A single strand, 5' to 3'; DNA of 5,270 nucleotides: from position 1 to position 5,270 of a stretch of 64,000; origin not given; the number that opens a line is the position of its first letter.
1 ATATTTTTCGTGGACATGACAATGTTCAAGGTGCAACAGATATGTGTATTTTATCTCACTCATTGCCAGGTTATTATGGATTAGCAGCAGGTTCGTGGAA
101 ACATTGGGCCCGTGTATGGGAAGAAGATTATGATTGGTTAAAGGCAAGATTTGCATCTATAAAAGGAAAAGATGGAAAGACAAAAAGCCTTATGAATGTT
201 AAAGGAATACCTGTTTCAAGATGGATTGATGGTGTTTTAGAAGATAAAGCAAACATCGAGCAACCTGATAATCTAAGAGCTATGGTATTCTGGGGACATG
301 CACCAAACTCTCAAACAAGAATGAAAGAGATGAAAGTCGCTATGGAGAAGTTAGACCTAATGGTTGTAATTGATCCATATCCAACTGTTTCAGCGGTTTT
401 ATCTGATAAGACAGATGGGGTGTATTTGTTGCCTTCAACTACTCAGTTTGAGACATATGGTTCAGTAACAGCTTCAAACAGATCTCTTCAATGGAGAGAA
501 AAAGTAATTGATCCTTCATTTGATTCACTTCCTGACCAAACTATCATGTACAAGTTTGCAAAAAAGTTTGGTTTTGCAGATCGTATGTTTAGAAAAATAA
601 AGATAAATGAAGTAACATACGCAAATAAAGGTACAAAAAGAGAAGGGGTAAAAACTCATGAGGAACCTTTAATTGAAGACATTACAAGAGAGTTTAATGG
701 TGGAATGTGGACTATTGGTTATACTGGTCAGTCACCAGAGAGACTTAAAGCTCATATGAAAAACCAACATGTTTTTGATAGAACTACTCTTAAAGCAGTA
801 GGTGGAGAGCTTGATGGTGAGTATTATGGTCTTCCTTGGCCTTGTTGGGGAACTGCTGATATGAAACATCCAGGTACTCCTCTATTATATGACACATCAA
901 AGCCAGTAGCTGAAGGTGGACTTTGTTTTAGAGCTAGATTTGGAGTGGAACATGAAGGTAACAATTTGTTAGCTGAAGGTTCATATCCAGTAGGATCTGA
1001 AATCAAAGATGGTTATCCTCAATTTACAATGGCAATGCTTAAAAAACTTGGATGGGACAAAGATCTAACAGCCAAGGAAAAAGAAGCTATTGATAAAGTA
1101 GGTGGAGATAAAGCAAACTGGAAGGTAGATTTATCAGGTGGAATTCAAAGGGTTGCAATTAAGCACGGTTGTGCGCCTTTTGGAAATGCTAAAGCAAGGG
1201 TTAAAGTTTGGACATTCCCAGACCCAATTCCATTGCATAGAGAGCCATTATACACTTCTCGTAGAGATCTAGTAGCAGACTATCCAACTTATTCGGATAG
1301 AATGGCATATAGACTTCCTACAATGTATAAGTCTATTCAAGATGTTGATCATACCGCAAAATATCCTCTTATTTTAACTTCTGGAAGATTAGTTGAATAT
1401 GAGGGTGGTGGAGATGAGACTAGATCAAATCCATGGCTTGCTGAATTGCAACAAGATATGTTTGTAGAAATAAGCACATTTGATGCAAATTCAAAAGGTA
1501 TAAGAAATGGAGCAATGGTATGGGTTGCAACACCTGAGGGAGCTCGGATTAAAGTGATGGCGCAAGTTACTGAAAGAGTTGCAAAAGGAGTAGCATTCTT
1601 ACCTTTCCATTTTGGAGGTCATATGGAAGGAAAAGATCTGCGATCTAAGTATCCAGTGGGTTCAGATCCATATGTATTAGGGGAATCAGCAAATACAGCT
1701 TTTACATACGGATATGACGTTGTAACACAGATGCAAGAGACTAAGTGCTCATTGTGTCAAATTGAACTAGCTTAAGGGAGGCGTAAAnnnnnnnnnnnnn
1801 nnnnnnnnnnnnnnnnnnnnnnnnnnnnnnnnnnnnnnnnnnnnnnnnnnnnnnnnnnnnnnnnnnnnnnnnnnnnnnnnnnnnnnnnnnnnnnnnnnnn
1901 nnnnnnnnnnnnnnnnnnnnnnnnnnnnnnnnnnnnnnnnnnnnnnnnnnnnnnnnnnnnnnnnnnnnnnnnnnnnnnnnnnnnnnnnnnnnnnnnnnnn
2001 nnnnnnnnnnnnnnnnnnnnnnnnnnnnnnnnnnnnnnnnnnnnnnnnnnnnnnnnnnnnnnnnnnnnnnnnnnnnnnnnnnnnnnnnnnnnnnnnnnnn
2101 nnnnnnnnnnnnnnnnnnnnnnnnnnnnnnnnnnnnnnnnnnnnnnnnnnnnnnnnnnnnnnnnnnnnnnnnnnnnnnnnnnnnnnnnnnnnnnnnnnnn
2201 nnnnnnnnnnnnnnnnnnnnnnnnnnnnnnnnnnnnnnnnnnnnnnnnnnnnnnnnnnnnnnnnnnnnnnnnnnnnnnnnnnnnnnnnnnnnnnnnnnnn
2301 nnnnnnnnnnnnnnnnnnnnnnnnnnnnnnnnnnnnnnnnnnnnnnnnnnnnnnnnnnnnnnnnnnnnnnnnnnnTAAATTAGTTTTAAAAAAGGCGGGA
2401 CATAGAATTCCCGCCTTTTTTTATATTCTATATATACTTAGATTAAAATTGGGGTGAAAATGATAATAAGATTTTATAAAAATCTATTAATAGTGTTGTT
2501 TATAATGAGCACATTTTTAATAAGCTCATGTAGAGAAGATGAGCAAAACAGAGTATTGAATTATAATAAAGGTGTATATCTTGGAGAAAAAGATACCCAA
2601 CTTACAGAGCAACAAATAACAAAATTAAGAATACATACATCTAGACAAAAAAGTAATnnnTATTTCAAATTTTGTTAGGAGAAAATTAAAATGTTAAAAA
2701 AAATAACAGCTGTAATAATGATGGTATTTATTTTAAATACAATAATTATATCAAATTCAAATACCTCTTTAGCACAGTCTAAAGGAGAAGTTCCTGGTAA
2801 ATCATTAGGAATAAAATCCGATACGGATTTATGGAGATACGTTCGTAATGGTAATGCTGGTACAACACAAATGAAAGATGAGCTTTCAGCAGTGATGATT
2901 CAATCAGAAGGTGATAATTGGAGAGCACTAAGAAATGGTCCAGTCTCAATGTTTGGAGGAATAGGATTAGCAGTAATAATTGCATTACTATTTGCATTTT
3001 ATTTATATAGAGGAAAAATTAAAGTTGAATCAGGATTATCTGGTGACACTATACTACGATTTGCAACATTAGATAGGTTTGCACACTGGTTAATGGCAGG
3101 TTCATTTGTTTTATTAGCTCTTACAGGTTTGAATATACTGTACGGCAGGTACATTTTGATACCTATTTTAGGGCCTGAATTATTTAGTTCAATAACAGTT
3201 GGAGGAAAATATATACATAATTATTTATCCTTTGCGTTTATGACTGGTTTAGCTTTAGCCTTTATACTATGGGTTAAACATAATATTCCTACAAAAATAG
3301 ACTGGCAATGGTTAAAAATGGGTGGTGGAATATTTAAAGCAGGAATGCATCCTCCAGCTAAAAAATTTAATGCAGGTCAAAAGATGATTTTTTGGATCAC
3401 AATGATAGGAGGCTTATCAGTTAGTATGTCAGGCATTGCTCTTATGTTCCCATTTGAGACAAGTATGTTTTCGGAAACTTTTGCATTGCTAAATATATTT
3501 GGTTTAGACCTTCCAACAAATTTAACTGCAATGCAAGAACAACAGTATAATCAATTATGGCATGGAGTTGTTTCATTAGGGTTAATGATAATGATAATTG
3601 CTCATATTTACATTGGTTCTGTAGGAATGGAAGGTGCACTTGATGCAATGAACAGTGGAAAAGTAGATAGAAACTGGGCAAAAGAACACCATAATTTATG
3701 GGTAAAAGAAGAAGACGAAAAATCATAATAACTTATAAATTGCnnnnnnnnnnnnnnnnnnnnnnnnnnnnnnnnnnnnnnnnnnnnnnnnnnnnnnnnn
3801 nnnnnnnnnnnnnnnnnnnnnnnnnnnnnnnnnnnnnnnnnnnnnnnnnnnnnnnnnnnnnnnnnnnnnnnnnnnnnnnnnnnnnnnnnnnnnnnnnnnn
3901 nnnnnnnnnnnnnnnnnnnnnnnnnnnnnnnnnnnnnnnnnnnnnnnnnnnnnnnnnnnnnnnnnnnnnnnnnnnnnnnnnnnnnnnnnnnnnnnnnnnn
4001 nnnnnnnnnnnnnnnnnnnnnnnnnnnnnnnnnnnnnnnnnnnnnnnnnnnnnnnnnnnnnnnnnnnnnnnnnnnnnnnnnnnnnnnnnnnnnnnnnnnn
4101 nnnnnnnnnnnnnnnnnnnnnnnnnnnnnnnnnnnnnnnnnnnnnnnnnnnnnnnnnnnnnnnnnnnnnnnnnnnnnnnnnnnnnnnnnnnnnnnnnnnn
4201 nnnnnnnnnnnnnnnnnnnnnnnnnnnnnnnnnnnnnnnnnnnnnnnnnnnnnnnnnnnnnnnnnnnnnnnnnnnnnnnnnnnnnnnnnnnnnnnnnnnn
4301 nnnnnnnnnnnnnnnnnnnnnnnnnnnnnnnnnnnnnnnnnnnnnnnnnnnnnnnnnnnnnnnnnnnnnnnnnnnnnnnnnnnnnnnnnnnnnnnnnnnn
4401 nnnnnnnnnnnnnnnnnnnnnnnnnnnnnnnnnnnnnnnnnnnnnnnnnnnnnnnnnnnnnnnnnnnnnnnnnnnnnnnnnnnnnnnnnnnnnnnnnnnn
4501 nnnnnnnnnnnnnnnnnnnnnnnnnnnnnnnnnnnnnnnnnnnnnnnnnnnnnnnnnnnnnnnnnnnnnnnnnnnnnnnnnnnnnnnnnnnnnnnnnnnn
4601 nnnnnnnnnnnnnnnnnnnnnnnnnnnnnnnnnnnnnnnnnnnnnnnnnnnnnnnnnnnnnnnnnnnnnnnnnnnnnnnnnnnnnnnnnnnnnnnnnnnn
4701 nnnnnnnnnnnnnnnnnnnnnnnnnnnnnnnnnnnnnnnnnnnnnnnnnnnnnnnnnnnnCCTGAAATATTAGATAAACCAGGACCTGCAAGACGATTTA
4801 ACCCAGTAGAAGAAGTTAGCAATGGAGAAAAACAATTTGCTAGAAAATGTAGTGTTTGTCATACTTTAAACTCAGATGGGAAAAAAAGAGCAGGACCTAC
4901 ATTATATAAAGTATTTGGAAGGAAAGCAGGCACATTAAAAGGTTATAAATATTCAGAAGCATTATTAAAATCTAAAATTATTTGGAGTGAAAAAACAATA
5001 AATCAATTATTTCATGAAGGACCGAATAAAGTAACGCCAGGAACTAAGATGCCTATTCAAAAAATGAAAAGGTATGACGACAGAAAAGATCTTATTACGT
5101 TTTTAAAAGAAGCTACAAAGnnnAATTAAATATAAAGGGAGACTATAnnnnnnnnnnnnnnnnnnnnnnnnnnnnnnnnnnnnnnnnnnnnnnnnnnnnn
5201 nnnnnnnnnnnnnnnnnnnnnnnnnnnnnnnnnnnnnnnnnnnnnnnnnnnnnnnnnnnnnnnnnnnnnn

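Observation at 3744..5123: Secreted seven-blade WD40 propeller fused to a mitochondrial-type cytochrome c, co-transcribed with fdhC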

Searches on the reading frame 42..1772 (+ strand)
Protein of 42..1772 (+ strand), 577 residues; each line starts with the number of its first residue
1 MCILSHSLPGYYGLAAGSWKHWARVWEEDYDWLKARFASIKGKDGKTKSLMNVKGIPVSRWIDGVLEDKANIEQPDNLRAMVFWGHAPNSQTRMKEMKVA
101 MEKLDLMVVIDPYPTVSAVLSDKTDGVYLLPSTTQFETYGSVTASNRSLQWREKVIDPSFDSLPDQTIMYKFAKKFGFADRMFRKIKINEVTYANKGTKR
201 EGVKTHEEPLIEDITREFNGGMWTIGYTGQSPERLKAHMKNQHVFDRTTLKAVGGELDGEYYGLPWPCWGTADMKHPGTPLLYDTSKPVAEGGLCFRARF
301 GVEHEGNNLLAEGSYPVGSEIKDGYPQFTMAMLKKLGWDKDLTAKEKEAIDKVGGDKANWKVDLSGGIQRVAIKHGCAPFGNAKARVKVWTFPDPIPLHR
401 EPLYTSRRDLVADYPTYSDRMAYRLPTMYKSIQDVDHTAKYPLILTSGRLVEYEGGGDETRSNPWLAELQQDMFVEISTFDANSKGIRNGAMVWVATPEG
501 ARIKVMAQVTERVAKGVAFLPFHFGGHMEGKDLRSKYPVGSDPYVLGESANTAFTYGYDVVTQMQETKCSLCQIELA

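Call 3: search_protein_families(library=pfam, proteins=[window:42-1772:+], max_evalue=0.01)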
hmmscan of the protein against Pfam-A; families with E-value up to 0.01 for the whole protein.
window:42-1772:+ (577 aa): 2 families
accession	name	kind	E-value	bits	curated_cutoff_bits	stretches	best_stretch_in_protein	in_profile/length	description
PF01568.27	Molydop_binding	-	2.8e-18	66.4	26.8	1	443-567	1-106/110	Molydopterin dinucleotide binding domain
PF00384.28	Molybdopterin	-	1.5e-06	27.9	24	1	67-174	243-352/353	Molybdopterin oxidoreductase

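Call 4: search_protein_families(library=ncbifam, proteins=[window:42-1772:+], max_evalue=0.01)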
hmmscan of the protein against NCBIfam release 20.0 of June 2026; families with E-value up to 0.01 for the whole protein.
window:42-1772:+ (577 aa): 13 families
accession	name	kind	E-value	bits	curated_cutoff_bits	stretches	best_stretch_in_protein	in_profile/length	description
TIGR01591.1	Fdh-alpha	equivalog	1.9e-28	99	666.25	2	436-524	556-643/672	formate dehydrogenase subunit alpha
NF041513.1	formate_DH_Act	exception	7.8e-23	80.2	1400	2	394-574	873-1046/1067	formate dehydrogenase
TIGR01553.1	formate-DH-alph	equivalog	1.1e-18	66.5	814.2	2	395-574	840-1007/1009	formate dehydrogenase-N subunit alpha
NF047855.1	AssmNtatRedNasC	equivalog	1.2e-17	63.5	1100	2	430-527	583-679/708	assimilatory nitrate reductase catalytic subunit NasC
NF010055.0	PRK13532.1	equivalog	1.6e-13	49.8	904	2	94-189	494-583/830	nitrate reductase catalytic subunit NapA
NF011682.0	PRK15102.1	equivalog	3.2e-13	48.7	909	1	54-186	441-578/829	trimethylamine-N-oxide reductase TorA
TIGR02164.1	torA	equivalog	3.6e-13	48.6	1465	1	54-186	437-574/824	trimethylamine-N-oxide reductase TorA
TIGR01706.1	NAPA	equivalog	4.3e-12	45.2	930.55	2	438-523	711-797/830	periplasmic nitrate reductase subunit alpha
NF012032.0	PRK15488.1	equivalog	7.3e-11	40.8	694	2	71-180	423-531/759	thiosulfate reductase PhsA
TIGR00509.1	bisC_fam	subfamily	1.8e-09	36.4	1017.55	1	52-180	381-514/772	molybdopterin guanine dinucleotide-containing S/N-oxide reductase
TIGR02166.1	dmsA_ynfE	subfamily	4e-09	35.1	777.7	1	430-519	663-747/794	DMSO/selenate family reductase complex A subunit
TIGR02693.1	arsenite_ox_L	equivalog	9e-07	27.2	359.05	1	437-526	689-777/806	arsenate reductase (azurin) large subunit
TIGR03479.1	DMSO_red_II_alp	subfamily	8.6e-06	24.1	984.75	0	404-528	746-865/913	molybdopterin-dependent oxidoreductase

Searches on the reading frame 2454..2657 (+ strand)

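Call 3: search_protein_families(library=pfam, proteins=[window:2454-2657:+], max_evalue=0.01)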
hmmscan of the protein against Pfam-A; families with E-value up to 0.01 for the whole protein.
window:2454-2657:+ (68 aa): 0 families

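Call 4: search_protein_families(library=ncbifam, proteins=[window:2454-2657:+], max_evalue=0.01)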
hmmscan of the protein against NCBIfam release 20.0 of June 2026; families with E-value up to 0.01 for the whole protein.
window:2454-2657:+ (68 aa): 2 families
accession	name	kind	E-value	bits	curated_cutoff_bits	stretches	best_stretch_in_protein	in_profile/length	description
NF045963.1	MAG3240_fam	subfamily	0.0018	17.2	160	1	1-59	1-56/565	MAG3240 family lipoprotein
NF053688.1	BamI_Bacteroidota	equivalog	0.0055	16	370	1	5-51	3-39/452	BamI family beta-barrel-assembly machinery protein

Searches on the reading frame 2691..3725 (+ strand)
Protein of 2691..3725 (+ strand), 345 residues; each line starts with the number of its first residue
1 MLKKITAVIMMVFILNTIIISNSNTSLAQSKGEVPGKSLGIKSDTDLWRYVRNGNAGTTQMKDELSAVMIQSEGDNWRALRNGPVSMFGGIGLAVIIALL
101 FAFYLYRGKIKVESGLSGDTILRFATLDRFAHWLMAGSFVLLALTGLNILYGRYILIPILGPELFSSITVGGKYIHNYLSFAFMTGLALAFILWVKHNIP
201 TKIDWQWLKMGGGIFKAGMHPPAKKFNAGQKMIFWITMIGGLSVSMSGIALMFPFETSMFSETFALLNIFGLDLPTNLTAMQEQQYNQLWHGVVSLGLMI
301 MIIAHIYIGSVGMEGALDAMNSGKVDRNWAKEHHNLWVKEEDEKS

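Call 3: search_protein_families(library=pfam, proteins=[window:2691-3725:+], max_evalue=0.01)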
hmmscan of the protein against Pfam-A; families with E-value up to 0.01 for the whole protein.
window:2691-3725:+ (345 aa): 1 family
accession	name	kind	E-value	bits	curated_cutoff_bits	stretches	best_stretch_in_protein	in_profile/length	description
PF01292.26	Ni_hydr_CYTB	-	7.6e-21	75.1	30.1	1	123-321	1-177/179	Prokaryotic cytochrome b561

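Call 4: search_protein_families(library=ncbifam, proteins=[window:2691-3725:+], max_evalue=0.01)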
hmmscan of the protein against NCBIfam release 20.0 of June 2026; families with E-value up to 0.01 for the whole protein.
window:2691-3725:+ (345 aa): 3 families
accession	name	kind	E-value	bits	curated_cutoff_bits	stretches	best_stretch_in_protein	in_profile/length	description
TIGR01583.1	formate-DH-gamm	equivalog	2e-40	139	115.85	1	121-343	2-203/204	formate dehydrogenase subunit gamma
NF007924.0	PRK10639.1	equivalog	3.4e-22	79.2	341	1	119-342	5-203/211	formate dehydrogenase cytochrome b556 subunit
NF007558.0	PRK10179.1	equivalog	1.3e-21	77.3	339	1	120-343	6-206/217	formate dehydrogenase-N subunit gamma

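Call 67: search_solved_structures(query=window:2691-3725:+, max_evalue=0.01, show_alignments=2)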
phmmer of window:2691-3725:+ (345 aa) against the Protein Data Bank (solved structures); distinct sequences matched with E-value up to 0.01: 1.
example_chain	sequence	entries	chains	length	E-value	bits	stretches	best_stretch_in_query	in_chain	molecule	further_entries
1kqf_C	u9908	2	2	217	3.1e-20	75.7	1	120-342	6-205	FORMATE DEHYDROGENASE, NITRATE-INDUCIBLE, CYTOCHROME B556(FDN) SUBUNIT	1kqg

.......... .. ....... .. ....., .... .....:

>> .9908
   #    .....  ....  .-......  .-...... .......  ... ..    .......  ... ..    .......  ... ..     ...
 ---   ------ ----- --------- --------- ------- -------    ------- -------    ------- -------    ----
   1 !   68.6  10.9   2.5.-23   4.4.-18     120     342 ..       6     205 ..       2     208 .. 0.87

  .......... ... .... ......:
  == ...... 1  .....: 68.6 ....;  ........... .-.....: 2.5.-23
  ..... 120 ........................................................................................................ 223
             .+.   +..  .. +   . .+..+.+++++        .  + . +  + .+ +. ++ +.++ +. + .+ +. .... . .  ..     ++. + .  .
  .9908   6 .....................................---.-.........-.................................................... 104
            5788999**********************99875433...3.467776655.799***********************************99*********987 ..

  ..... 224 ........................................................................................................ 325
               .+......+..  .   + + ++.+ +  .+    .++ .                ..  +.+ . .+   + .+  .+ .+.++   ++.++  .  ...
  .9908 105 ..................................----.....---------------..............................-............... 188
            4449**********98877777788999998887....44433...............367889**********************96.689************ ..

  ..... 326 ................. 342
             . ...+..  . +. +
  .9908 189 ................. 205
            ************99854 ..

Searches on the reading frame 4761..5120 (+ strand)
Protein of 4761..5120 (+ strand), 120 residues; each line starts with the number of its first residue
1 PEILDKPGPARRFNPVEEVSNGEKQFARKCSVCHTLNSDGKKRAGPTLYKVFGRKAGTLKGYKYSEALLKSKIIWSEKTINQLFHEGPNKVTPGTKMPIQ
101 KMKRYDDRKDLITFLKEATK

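Call 5: search_protein_families(library=pfam, proteins=[window:4761-5120:+], max_evalue=1)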
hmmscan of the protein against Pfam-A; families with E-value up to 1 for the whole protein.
seq(120 aa): 2 families
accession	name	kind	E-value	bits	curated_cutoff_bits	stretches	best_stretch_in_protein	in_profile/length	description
PF00034.26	Cytochrom_C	-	2.2e-10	42.1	21.3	1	20-117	2-88/90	Cytochrome c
PF13442.11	Cytochrome_CBB3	-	0.0021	18.8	27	1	18-49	2-28/68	Cytochrome C oxidase, cbb3-type, subunit III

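Call 38: search_solved_structures(query=window:4761-5120:+, max_evalue=0.001, show_alignments=3)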
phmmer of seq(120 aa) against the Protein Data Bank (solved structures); distinct sequences matched with E-value up to 0.001: 102 (the best 60 are shown).
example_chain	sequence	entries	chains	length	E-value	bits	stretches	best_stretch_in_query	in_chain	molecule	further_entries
1cyc_A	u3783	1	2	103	3.5e-25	91.8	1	18-119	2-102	FERROCYTOCHROME C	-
3cyt_O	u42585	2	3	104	2.1e-24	89.2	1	18-119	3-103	CYTOCHROME C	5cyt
1i54_A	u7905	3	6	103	2.4e-24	89.1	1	18-119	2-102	CYTOCHROME C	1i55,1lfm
2aiu_A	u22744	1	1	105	3.3e-24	88.6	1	20-119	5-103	Cytochrome c, testis-specific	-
1j3s_A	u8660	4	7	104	5.4e-24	87.9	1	18-119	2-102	Cytochrome c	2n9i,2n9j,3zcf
5dfs_A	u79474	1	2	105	5.8e-24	87.8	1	18-119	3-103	Cytochrome c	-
5ty3_A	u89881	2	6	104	9.2e-24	87.2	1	18-119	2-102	Cytochrome c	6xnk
6duj_A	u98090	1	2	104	1.5e-23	86.4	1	18-119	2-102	Cytochrome c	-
5c9m_A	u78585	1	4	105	1.6e-23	86.4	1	18-119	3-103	Cytochrome c, somatic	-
2n3y_A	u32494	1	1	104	1.9e-23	86.1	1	18-119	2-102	Cytochrome c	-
3zoo_A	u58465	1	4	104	1.9e-23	86.1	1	18-119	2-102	CYTOCHROME C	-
1cri_A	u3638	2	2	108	1.9e-23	86.1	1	21-119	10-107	CYTOCHROME C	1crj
2b4z_A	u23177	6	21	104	2.4e-23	85.8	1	18-119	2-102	Cytochrome c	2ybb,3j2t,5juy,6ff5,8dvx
9msz_A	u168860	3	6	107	2.4e-23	85.8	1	15-120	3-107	Cytochrome c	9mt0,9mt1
5exq_A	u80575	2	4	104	2.6e-23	85.7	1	18-119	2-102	Cytochrome c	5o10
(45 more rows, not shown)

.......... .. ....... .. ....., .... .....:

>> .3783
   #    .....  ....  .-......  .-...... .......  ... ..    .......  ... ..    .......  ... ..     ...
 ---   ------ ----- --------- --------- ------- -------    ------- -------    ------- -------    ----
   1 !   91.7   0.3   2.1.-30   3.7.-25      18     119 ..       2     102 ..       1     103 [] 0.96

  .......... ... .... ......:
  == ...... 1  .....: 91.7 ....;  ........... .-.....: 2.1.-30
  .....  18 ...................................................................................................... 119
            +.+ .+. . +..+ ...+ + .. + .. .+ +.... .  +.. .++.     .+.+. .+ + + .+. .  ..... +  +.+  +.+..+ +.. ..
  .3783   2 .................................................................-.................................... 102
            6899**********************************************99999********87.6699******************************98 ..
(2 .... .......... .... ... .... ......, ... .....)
